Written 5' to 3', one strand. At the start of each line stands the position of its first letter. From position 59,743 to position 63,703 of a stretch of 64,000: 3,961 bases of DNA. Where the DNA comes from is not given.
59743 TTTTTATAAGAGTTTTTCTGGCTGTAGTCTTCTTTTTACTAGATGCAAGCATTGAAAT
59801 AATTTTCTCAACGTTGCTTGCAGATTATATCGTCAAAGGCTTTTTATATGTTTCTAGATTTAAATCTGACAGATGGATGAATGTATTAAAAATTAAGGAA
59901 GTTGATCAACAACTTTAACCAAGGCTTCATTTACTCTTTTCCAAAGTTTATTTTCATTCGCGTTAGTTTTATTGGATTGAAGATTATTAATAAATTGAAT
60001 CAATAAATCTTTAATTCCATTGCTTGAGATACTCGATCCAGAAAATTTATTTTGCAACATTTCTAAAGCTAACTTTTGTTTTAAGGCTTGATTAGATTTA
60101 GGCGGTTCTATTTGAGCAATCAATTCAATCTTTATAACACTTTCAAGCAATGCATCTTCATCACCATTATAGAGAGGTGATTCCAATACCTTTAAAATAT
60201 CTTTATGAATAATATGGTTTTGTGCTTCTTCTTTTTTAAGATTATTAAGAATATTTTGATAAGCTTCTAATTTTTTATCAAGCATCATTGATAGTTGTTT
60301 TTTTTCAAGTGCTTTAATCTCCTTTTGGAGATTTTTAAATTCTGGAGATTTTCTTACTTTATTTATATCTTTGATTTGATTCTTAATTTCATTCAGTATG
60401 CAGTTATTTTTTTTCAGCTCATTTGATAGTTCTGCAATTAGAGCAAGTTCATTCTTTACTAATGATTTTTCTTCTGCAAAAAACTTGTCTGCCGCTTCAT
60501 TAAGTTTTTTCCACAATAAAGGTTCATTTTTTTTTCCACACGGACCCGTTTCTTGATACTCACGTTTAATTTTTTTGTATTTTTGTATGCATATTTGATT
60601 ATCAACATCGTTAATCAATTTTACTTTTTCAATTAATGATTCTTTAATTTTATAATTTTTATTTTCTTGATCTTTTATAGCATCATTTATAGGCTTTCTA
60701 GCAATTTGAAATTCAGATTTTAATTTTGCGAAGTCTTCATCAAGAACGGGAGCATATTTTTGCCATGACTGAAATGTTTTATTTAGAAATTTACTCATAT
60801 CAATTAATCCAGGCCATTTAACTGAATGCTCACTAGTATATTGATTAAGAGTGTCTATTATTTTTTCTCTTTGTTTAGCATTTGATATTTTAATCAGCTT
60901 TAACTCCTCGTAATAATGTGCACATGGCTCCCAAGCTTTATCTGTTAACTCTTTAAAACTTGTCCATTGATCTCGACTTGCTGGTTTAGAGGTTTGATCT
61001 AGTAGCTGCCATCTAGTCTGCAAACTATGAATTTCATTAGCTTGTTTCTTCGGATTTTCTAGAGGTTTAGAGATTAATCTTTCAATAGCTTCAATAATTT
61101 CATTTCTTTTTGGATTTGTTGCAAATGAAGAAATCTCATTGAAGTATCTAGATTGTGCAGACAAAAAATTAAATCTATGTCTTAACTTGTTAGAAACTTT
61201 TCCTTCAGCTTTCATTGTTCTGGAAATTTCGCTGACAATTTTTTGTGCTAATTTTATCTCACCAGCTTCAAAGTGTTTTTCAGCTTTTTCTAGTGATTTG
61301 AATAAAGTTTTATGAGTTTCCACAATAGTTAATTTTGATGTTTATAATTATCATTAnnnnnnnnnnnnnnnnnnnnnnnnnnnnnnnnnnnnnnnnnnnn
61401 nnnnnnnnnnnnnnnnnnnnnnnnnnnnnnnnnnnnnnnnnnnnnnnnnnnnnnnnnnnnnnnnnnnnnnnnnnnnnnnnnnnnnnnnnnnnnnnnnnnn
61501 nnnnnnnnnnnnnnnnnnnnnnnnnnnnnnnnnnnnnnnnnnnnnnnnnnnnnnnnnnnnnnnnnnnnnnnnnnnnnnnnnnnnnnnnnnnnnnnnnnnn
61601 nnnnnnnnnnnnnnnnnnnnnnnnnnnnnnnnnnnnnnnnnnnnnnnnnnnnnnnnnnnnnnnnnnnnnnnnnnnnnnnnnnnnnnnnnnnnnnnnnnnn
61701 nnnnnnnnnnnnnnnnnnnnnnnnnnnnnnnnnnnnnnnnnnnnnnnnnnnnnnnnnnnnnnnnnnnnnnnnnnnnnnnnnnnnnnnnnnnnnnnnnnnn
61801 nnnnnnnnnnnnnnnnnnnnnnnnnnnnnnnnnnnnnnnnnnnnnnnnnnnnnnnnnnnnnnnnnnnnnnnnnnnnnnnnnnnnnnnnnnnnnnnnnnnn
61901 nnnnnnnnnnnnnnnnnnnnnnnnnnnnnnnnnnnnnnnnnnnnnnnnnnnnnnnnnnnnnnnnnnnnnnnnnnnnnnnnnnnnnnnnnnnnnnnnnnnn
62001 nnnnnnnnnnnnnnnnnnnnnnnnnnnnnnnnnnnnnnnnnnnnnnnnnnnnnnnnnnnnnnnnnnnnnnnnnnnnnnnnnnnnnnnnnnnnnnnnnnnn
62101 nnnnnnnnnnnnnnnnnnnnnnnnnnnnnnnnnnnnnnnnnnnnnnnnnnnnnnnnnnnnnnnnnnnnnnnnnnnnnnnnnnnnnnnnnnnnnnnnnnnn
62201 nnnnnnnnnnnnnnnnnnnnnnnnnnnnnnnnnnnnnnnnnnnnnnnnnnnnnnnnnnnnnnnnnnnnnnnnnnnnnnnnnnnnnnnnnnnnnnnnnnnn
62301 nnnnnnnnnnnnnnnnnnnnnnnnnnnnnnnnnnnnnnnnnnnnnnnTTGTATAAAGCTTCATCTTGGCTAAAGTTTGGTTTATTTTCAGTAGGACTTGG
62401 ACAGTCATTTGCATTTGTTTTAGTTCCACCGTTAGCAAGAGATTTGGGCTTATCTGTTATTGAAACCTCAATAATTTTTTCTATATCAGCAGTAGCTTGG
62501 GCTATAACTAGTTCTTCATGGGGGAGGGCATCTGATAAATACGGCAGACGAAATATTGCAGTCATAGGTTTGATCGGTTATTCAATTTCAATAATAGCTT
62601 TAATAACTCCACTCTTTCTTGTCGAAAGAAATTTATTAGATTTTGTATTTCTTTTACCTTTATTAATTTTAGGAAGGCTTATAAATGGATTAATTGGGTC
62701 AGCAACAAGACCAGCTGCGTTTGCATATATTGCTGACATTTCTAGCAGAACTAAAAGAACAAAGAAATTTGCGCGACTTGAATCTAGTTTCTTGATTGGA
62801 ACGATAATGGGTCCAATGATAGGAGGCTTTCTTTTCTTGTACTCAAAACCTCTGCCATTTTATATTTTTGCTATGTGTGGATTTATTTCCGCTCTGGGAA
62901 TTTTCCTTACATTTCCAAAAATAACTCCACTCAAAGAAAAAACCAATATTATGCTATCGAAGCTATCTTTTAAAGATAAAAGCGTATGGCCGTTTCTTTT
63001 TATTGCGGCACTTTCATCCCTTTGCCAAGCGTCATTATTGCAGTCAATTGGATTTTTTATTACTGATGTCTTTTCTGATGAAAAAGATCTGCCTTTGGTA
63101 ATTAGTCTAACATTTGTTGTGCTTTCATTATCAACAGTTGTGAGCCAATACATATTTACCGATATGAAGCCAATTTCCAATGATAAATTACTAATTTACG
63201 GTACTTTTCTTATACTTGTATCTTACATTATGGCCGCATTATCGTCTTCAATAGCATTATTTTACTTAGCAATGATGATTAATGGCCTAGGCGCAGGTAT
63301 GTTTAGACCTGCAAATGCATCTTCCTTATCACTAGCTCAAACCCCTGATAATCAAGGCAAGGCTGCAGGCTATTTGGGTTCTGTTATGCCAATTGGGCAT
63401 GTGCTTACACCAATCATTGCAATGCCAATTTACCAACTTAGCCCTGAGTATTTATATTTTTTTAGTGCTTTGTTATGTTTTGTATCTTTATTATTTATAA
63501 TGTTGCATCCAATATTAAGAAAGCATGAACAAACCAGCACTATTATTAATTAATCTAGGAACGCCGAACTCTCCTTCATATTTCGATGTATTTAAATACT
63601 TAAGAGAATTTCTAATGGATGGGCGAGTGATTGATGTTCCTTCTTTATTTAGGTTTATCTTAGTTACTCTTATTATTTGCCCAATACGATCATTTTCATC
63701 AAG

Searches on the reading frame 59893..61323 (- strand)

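Call 67: search_protein_families(library=pfam, proteins=[window:59893-61323:-], max_evalue=0.00001)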
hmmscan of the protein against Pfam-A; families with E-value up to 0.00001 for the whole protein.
window:59893-61323:- (476 aa): 1 family
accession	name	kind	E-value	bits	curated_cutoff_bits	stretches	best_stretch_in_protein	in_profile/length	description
PF03993.17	DUF349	-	1.1e-10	42.1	23.9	1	194-265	2-75/75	Domain of Unknown Function (DUF349)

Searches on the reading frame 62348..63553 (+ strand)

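Call 67: search_protein_families(library=pfam, proteins=[window:62348-63553:+], max_evalue=0.00001)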
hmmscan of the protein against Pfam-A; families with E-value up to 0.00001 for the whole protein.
window:62348-63553:+ (401 aa): 1 family
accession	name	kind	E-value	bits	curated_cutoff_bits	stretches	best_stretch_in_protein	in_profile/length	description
PF07690.21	MFS_1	-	3.3e-44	151.7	33.4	2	10-270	3-258/347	Major Facilitator Superfamily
